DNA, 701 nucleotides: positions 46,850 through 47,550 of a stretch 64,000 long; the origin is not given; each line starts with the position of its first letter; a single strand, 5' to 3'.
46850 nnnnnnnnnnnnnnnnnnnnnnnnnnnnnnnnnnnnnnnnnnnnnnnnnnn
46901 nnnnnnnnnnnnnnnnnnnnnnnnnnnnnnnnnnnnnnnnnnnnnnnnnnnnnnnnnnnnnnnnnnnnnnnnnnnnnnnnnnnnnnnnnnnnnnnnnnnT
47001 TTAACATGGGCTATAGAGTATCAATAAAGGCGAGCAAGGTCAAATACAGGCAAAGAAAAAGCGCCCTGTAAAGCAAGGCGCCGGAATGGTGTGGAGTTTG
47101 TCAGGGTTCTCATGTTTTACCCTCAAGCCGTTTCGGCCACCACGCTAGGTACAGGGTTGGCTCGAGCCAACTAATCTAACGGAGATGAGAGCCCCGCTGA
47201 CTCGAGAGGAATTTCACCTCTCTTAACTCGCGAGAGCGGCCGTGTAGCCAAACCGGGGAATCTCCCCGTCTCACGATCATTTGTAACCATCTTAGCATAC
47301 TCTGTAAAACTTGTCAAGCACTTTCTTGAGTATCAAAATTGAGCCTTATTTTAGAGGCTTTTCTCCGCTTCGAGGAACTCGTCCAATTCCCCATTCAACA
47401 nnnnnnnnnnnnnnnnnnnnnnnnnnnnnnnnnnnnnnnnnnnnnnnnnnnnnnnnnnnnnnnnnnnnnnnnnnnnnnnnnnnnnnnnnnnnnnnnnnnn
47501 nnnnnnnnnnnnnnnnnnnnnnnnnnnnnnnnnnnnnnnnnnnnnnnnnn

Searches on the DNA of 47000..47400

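Call 78: search_rna_families(source=window, start=47000, end=47400, threshold=evalue, max_evalue=10)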
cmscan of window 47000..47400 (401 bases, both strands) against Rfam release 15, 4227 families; matches with E-value up to 10: 4.
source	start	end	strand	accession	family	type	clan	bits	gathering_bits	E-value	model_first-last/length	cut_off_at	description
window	47053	47100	-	RF02871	ncS54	Gene; sRNA;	-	15.5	43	0.68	1-79/79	no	Burkholderia sRNA 54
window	47254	47345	+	RF02120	FTX_2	Gene; lncRNA;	-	15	48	1.9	1-97/97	no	FTX transcript, XIST regulator conserved region 2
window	47255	47279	-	RF02975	DUF3800-XI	Gene; sRNA;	-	14.9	37.8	0.6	1-48/48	no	DUF3800-XI RNA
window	47052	47137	-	RF02869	ncS025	Gene; sRNA;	-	14.6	46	3.9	1-85/85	no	Burkholderia sRNA 25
